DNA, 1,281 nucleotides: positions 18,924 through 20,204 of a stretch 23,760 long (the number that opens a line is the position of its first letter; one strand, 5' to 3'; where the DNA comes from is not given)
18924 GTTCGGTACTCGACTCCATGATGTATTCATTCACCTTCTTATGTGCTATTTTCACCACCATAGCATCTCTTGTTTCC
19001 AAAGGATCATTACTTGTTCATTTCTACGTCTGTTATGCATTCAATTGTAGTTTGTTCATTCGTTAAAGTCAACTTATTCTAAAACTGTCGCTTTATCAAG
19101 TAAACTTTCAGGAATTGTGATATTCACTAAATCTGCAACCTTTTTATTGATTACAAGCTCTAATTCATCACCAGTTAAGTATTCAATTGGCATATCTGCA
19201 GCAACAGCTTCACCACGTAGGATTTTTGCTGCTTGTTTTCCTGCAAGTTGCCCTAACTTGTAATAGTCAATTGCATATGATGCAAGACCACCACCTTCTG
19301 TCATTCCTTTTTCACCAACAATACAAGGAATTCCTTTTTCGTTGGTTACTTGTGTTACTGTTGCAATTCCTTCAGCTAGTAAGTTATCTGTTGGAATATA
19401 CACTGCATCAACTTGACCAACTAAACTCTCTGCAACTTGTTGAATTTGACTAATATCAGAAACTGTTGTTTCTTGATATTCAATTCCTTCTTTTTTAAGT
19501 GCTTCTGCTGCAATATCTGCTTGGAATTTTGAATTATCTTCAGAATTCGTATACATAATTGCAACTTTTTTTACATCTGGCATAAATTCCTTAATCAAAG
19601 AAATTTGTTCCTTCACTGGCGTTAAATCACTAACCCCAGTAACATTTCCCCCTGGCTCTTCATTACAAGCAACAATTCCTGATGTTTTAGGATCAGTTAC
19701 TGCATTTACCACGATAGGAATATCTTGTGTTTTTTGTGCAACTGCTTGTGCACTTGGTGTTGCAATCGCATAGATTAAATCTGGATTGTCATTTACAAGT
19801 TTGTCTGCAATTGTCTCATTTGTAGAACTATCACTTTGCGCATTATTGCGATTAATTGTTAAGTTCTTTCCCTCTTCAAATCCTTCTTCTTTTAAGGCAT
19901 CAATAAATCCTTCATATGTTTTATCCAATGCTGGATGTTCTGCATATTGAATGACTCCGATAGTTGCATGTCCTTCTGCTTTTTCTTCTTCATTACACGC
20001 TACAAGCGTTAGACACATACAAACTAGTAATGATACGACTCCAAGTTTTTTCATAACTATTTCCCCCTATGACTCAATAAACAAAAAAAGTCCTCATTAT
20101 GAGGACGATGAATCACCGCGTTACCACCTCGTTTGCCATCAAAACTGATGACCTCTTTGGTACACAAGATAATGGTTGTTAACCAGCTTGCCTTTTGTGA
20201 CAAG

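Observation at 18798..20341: Duplicated [promoter, T-box, binding lipoprotein] module whose specifier differs by one base: Phe (UUC) versus Tyr (UAC)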

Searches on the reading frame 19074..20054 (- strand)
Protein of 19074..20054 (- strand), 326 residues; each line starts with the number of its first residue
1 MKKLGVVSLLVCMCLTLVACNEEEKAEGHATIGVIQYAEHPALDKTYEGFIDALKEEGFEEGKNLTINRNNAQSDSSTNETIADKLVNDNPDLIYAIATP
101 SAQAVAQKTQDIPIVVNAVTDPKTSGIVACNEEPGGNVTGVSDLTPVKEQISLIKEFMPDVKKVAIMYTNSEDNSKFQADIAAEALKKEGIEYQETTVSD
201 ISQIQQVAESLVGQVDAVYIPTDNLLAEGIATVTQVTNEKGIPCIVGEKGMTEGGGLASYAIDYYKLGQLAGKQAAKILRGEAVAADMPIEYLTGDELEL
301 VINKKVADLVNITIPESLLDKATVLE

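Call 8: search_protein_families(library=pfam, proteins=[window:19074-20054:-])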
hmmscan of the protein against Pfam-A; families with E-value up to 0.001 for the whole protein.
window:19074-20054:- (326 aa): 3 families
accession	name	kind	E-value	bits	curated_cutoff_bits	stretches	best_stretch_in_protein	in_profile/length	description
PF04392.18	ABC_sub_bind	-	2.8e-81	273.4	25.9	1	32-323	2-290/293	ABC transporter substrate binding protein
PF13407.12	Peripla_BP_4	-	6.5e-11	42.7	35.1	2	38-227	8-196/258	Periplasmic binding protein domain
PF00532.27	Peripla_BP_1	-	0.00066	19.7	22.2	0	27-108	118-200/281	Periplasmic binding proteins and sugar binding domain of LacI family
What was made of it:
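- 19074..20054 (-): sbpA: a lipoprotein substrate-binding protein of 326 aa (LVAC lipobox), PF04392, placed behind the Phe leader. Call 8: PF04392, 2.8e-81.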

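Call 9: search_solved_structures(query=window:19074-20054:-, max_evalue=0.001, show_alignments=3)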
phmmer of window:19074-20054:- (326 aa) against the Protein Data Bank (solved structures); distinct sequences matched with E-value up to 0.001: 4.
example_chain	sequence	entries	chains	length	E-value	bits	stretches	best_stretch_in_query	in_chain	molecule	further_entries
6hni_A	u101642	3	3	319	9.2e-70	238.7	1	30-312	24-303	ABC-type transport system, sugar-family extracellular solute-binding protein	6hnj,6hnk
3lft_A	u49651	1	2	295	1.5e-59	205.2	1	29-322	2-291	uncharacterized protein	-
3lkv_A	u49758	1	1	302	3.4e-56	194.2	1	30-323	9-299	uncharacterized CONSERVED DOMAIN PROTEIN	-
2ioy_A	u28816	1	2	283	0.00017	24.5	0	195-286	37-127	Periplasmic sugar-binding protein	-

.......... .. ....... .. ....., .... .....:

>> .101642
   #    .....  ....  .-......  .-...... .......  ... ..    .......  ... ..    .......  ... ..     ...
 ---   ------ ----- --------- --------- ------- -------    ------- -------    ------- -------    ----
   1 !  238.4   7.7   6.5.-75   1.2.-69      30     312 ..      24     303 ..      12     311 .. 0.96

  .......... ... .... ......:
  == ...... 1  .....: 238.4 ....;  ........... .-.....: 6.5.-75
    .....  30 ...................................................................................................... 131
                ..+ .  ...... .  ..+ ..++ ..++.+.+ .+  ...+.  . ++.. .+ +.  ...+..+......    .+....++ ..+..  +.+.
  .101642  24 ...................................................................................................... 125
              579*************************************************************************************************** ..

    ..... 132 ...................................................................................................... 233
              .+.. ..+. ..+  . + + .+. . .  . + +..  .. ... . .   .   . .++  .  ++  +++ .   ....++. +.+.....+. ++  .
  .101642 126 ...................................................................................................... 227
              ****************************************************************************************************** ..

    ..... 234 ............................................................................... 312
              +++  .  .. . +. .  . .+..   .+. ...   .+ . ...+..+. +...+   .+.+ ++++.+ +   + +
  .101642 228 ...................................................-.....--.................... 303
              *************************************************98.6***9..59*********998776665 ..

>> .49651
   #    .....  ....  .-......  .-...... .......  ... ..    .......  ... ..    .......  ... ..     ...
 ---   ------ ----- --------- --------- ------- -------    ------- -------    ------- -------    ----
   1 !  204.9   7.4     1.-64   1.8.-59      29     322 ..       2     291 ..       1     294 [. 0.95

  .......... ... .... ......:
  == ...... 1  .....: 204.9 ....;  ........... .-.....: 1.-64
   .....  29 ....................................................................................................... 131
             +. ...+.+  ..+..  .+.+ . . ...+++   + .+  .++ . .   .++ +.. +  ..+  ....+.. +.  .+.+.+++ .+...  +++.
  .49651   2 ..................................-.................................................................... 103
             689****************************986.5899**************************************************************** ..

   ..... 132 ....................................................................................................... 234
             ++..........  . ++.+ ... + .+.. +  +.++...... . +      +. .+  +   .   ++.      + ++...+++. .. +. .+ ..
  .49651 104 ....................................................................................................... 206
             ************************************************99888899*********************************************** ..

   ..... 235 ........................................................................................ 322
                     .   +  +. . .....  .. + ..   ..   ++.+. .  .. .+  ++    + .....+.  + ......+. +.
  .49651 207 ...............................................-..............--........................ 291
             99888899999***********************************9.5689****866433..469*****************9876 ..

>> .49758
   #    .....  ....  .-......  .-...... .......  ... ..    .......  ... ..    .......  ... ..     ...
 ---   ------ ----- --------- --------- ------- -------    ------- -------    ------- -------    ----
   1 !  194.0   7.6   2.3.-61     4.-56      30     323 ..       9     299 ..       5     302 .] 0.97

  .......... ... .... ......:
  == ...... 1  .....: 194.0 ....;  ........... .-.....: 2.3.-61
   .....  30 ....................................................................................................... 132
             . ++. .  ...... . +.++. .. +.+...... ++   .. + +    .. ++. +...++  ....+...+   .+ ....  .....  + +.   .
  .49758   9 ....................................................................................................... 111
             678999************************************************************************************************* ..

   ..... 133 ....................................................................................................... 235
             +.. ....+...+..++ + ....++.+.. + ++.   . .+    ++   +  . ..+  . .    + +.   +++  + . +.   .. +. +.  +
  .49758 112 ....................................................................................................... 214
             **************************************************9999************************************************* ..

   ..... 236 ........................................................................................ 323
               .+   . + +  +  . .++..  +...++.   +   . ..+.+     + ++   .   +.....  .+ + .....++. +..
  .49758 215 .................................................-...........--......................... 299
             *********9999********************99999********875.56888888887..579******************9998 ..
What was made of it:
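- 19074..20054 (-): Call 9: PDB 6HNI (CD0873) 9e-70, 3LFT 1.5e-59, 3LKV 3.4e-56.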

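Call 17: find_encoding_contigs(protein=window:19074-20054:-, flank=10000, max_places=6)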
Protein window:19074-20054:- (326 aa): no gene with exactly this product is on record in the collection.
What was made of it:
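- Tried and rejected: The look-up of SbpA in the contig index found nothing (call 17).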

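Call 20: find_homologous_proteins(query=window:19074-20054:-, max_evalue=1e-30)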
Query window:19074-20054:- (326 aa): 4721 proteins with E <= 1e-30 among 8000 candidates; the best 120 are listed.
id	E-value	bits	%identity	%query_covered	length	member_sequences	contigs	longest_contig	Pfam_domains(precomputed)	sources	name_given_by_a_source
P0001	1.0e-202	690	100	100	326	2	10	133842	PF13407.13,PF04392.19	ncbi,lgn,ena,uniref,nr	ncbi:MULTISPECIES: ABC transporter substrate-binding protein [unclassified Breznakia]|uniref:ABC tra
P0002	1.2e-181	621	88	100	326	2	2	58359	PF13407.13,PF04392.19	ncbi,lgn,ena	-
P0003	7.9e-131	454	65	100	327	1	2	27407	PF13407.13,PF04392.19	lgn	-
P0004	2.4e-130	452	66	100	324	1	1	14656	PF13407.13,PF13458.13,PF04392.19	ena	-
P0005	3.9e-130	452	64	100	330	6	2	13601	PF13407.13,PF13458.13,PF04392.19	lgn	-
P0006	3.3e-127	442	62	100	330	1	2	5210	PF13458.13,PF04392.19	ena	-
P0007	3.7e-127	442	65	100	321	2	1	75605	PF13407.13,PF04392.19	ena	-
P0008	8.4e-127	441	62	100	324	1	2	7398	PF13407.13,PF13458.13,PF04392.19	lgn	-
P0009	3.9e-124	432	62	98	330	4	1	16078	PF13407.13,PF13458.13,PF04392.19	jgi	-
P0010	7.2e-124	431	66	100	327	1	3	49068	PF13407.13,PF13458.13,PF04392.19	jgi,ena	-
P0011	9.3e-124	431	63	98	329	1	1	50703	PF13458.13,PF04392.19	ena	-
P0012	2.7e-123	429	63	100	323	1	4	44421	PF13407.13,PF13458.13,PF04392.19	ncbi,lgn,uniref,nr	ncbi:putative ABC transport system substrate-binding protein [Breznakia sp. PF5-3]|uniref:ABC transp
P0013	4.5e-123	429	62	98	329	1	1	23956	PF13458.13,PF04392.19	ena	-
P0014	6.9e-123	428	62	100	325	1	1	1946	PF13458.13,PF04392.19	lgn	-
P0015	3.8e-121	422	62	98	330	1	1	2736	PF13458.13,PF04392.19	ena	-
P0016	1.1e-119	417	60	100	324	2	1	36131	PF13458.13,PF04392.19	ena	-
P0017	2.4e-118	413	63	100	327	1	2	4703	PF04392.19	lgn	-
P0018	6.7e-118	412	61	100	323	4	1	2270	PF13407.13,PF04392.19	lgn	-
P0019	6.6e-117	408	60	100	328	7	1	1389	PF13407.13,PF04392.19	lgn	-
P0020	2.7e-116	406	63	94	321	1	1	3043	PF04392.19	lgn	-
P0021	5.5e-116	405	60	95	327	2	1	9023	PF04392.19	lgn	-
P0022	6.1e-116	405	60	100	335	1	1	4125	PF13407.13,PF13458.13,PF04392.19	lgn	-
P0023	6.4e-115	402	61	100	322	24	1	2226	PF13407.13,PF04392.19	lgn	-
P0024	1.0e-114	401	63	100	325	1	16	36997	PF13407.13,PF04392.19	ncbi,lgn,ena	-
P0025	1.6e-114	401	61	99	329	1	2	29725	PF13407.13,PF04392.19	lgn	-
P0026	2.1e-114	400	60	100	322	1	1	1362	PF13407.13,PF04392.19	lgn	-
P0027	2.4e-114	400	59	100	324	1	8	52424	PF13407.13,PF04392.19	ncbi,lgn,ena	-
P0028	2.7e-114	400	60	99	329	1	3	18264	PF04392.19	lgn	-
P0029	4.4e-114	399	60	100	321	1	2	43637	PF13407.13,PF04392.19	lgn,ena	-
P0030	4.5e-114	399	59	100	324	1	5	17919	PF13407.13,PF04392.19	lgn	-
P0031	7.2e-114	398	59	100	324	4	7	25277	PF13407.13,PF04392.19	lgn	-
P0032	8.0e-114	398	59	100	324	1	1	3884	PF13407.13,PF04392.19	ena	-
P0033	1.2e-113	398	58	100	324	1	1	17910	PF13407.13,PF04392.19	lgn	-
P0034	2.9e-113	396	59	100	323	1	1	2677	PF13407.13,PF04392.19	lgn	-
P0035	7.2e-113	395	58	100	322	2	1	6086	PF13407.13,PF04392.19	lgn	-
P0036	1.8e-112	394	59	97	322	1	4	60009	PF04392.19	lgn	-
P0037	2.0e-112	394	58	100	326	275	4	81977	PF13407.13,PF04392.19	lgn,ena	-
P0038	2.0e-112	394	59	100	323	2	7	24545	PF13407.13,PF04392.19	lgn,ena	-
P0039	2.5e-112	393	61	93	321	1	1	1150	PF04392.19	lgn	-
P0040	2.8e-112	393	63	90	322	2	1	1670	PF04392.19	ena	-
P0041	2.9e-112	393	60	100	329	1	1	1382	PF13407.13,PF04392.19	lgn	-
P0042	4.0e-112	393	59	98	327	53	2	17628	PF13407.13,PF04392.19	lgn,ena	-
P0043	4.3e-112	393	58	100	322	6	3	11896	PF13407.13,PF04392.19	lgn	-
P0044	4.8e-112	392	61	94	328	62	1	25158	PF13407.13,PF04392.19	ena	-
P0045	5.5e-112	392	59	100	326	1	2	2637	PF13407.13,PF04392.19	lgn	-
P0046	6.8e-112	392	64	89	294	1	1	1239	PF13407.13,PF04392.19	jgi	jgi:putative ABC transport system substrate-binding protein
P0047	6.8e-112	392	59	100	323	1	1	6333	PF13407.13,PF04392.19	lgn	-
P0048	8.2e-112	392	60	94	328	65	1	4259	PF13407.13,PF04392.19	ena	-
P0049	8.4e-112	392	62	90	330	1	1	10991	PF04392.19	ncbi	ncbi:MAG: ABC transporter substrate binding protein [Coprobacillaceae bacterium]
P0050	1.3e-111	391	60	93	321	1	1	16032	PF04392.19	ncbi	-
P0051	1.4e-111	391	59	100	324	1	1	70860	PF13407.13,PF13458.13,PF04392.19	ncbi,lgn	ncbi:MAG: ABC transporter substrate-binding protein [Breznakia sp.]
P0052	1.5e-111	391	57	100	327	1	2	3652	PF13407.13,PF04392.19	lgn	-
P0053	1.7e-111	391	59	99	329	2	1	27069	PF13407.13,PF04392.19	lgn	-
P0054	2.1e-111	390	59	100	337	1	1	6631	PF13407.13,PF04392.19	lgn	-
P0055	2.3e-111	390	58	100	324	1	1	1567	PF13407.13,PF04392.19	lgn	-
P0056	7.5e-111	388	59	100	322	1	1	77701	PF13407.13,PF04392.19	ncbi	-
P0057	1.4e-110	388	59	96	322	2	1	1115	PF13407.13,PF04392.19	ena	-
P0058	1.0e-109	385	58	95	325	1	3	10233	PF13407.13,PF04392.19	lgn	-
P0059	3.7e-109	383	58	100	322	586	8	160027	PF13407.13,PF04392.19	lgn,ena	-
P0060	6.0e-109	382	59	100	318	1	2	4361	PF13407.13,PF04392.19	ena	-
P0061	1.1e-108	381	58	95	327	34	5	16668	PF13407.13,PF04392.19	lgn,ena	-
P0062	1.1e-108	381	57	100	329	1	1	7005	PF13407.13,PF04392.19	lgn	-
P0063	1.5e-108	381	57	100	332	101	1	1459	PF13407.13,PF04392.19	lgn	-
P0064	2.9e-108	380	60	91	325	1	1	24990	PF13407.13,PF04392.19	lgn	-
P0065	2.9e-108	380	56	98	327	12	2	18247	PF13407.13,PF04392.19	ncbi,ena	-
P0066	3.9e-108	380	57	100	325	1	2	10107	PF13407.13,PF04392.19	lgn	-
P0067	5.6e-108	379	58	100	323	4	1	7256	PF13407.13,PF04392.19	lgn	-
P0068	8.9e-108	378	57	100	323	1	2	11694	PF04392.19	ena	-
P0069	9.7e-108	378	57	100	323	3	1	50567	PF13407.13,PF04392.19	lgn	-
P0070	7.6e-107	375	55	100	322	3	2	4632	PF04392.19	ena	-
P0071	7.9e-107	375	56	100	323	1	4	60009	PF13458.13,PF04392.19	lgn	-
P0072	7.9e-107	375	57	100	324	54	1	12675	PF23702.3,PF04392.19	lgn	-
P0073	8.2e-107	375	57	100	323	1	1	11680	PF13407.13,PF04392.19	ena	-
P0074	1.5e-106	374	57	100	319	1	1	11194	PF13407.13,PF04392.19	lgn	-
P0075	1.5e-106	374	56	100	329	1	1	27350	PF13407.13,PF04392.19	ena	-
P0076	4.3e-106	373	56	99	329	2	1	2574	PF13407.13,PF04392.19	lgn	-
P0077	5.1e-106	373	55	100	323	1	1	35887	PF13407.13,PF04392.19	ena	-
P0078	5.4e-106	373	55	100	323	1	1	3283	PF13407.13,PF04392.19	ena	-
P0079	6.5e-106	372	55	100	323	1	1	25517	PF13407.13,PF04392.19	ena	-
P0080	1.2e-105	371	56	100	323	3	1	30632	PF13407.13,PF04392.19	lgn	-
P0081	2.0e-105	371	57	100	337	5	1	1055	PF13407.13,PF04392.19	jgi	jgi:putative ABC transport system substrate-binding protein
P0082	3.2e-105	370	58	98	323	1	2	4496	PF13407.13,PF13458.13,PF04392.19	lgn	-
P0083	6.2e-105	369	56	100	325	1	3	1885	PF13407.13,PF04392.19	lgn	-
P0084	6.2e-105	369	58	92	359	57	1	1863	PF13407.13,PF04392.19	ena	-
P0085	7.2e-105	369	61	90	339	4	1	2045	PF13407.13,PF04392.19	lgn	-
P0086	9.3e-105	368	57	99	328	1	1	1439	PF04392.19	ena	-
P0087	1.4e-104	368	60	90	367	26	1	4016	PF04392.19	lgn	-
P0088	1.9e-104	368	56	96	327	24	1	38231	PF13407.13,PF04392.19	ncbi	-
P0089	2.8e-104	367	56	100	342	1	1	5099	PF04392.19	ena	-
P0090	2.9e-104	367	55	98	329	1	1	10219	PF13407.13,PF13458.13,PF04392.19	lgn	-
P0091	5.0e-104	366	56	100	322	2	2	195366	PF04392.19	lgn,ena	-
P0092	5.2e-104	366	55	100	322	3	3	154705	PF04392.19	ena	-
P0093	5.7e-104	366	55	100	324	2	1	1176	PF13407.13,PF04392.19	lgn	-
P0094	5.8e-104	366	58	94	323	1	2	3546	PF04392.19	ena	-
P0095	9.8e-104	365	55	100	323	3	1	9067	PF13407.13,PF04392.19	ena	-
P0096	1.1e-103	365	57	98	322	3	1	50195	PF13407.13,PF13458.13,PF04392.19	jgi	jgi:putative tryptophan/tyrosine transport system substrate-binding protein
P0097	1.2e-103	365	56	99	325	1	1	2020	PF13407.13,PF04392.19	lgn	-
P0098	1.5e-103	365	57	93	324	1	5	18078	PF13407.13,PF13458.13,PF04392.19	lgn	-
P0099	1.9e-103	364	56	100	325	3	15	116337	PF13407.13,PF04392.19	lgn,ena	-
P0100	2.2e-103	364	58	91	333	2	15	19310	PF13407.13,PF04392.19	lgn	-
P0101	5.1e-103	363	57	94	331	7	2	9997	PF13407.13,PF04392.19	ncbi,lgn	-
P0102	8.2e-103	362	58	92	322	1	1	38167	PF13407.13,PF04392.19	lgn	-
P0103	1.0e-102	362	56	97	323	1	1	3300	PF13407.13,PF13458.13,PF04392.19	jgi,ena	-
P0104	1.1e-102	362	56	100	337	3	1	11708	PF13458.13,PF04392.19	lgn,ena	-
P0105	1.2e-102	362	56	99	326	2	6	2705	PF13407.13,PF04392.19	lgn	-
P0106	1.2e-102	362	54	100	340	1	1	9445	PF04392.19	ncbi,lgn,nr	ncbi:MAG: ABC transporter substrate-binding protein [Lachnospiraceae bacterium]|nr:ABC transporter s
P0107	1.6e-102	361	59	89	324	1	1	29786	PF13407.13,PF04392.19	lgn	-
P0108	1.7e-102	361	60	85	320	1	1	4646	PF13407.13,PF04392.19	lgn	-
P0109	2.0e-102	361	55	100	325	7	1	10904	PF13407.13,PF04392.19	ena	-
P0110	2.5e-102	361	56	97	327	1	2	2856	PF13407.13,PF13458.13,PF04392.19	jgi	jgi:putative tryptophan/tyrosine transport system substrate-binding protein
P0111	2.9e-102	360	58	89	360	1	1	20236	PF13407.13,PF04392.19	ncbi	-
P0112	3.6e-102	360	54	100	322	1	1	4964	PF13407.13,PF04392.19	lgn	-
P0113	3.6e-102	360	55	99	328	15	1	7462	PF13407.13,PF13458.13,PF04392.19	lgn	-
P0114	4.1e-102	360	56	100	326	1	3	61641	PF13407.13,PF04392.19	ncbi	-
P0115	4.6e-102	360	55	99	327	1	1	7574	PF13407.13,PF04392.19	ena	-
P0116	5.5e-102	359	55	98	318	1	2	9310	PF13407.13,PF13458.13,PF04392.19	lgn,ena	-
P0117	6.4e-102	359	57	95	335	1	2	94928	PF13407.13,PF13458.13,PF04392.19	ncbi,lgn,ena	-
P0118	7.4e-102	359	54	99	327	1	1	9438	PF13407.13,PF04392.19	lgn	-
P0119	7.8e-102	359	60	90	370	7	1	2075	PF13407.13,PF04392.19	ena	-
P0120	8.1e-102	359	56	95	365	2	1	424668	PF13407.13,PF04392.19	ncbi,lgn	-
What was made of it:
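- Tried and rejected: The organism was identified through the homology search instead, as unclassified Breznakia (call 20).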

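Call 22: find_related_loci(query=A2, collection=genome_contigs, flank=6000)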
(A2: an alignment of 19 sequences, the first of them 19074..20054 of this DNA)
Query A2 (326 aa) in genome_contigs; peptide patterns used: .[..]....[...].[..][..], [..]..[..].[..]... (x = any residue, [..] = any of these).
598 stretches matched a pattern (row limit reached: there are more); 524 encode a relative of the query (tblastn E <= 1e-3); the best 80 are kept; 80 distinct loci.
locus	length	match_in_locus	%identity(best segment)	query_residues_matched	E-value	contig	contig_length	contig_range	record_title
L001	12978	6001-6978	89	1-326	0e+0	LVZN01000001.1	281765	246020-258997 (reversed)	Erysipelotrichaceae bacterium MTC7 Contig_1, whole genome shotgun sequence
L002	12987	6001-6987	63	1-326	2e-138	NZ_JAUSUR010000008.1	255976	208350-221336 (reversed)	Breznakia pachnodae strain DSM 16784 Ga0480556_08, whole genome shotgun sequence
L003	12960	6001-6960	63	1-326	3e-125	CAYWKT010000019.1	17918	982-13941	MAG TPA_asm: uncultured Erysipelothrix sp. isolate SRP294416_co2_439 genome assembly, contig: NODE_3428_length_17918_cov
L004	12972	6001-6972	59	1-326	5e-124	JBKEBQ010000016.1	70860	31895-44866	MAG: Breznakia sp. isolate VLC_068 k121_6074410, whole genome shotgun sequence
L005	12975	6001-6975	60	1-326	1e-123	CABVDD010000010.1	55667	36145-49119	MAG TPA_asm: uncultured Faecalicoccus sp. isolate MGYG-HGUT-04610 genome assembly, contig: GUT_GENOME284871_10, whole ge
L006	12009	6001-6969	60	1-324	2e-123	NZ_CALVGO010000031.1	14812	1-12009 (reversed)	MAG: uncultured Faecalicoccus sp. isolate BRZ_SD__bin55 BRZ_SD__NODE_4738_length_14812_cov_12.327384, whole genome shotg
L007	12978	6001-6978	59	1-326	8e-123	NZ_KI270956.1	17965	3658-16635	Faecalitalea cylindroides ATCC 27803 Scaffold109, whole genome shotgun sequence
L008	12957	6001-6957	59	1-320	2e-122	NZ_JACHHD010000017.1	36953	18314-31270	Faecalicoccus acidiformans strain DSM 26963 Ga0415236_17, whole genome shotgun sequence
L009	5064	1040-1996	59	1-320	2e-122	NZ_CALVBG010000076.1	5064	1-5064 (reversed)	MAG: uncultured Faecalicoccus sp. isolate BRZ_SB__bin130 BRZ_SB__NODE_29845_length_5064_cov_7.424704, whole genome shotg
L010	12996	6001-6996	57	1-326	4e-120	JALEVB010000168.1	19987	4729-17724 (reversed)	MAG: Erysipelotrichaceae bacterium isolate SUG362 k141_823361, whole genome shotgun sequence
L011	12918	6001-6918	61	20-326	2e-118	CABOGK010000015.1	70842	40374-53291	Erysipelotrichaceae bacterium isolate MGYG-HGUT-03689 genome assembly, contig: GUT_GENOME239700_15, whole genome shotgun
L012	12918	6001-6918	60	20-326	1e-118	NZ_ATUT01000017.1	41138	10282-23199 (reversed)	Faecalicoccus pleomorphus DSM 20574 G413DRAFT_scaffold00017.17_C, whole genome shotgun sequence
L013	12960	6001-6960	57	7-326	2e-118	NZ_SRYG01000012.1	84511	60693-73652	Dubosiella muris strain NM09_H32 NODE_12_length_84511_cov_1183.107038, whole genome shotgun sequence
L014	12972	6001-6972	57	1-326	2e-115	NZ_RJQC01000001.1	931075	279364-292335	Absicoccus porci strain YH-panp20 panp20_1, whole genome shotgun sequence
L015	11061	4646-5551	58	26-326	6e-111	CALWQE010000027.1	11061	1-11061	MAG: uncultured Lachnospiraceae bacterium isolate E09__bin63 genome assembly, contig: E09__k127_8401708, whole genome sh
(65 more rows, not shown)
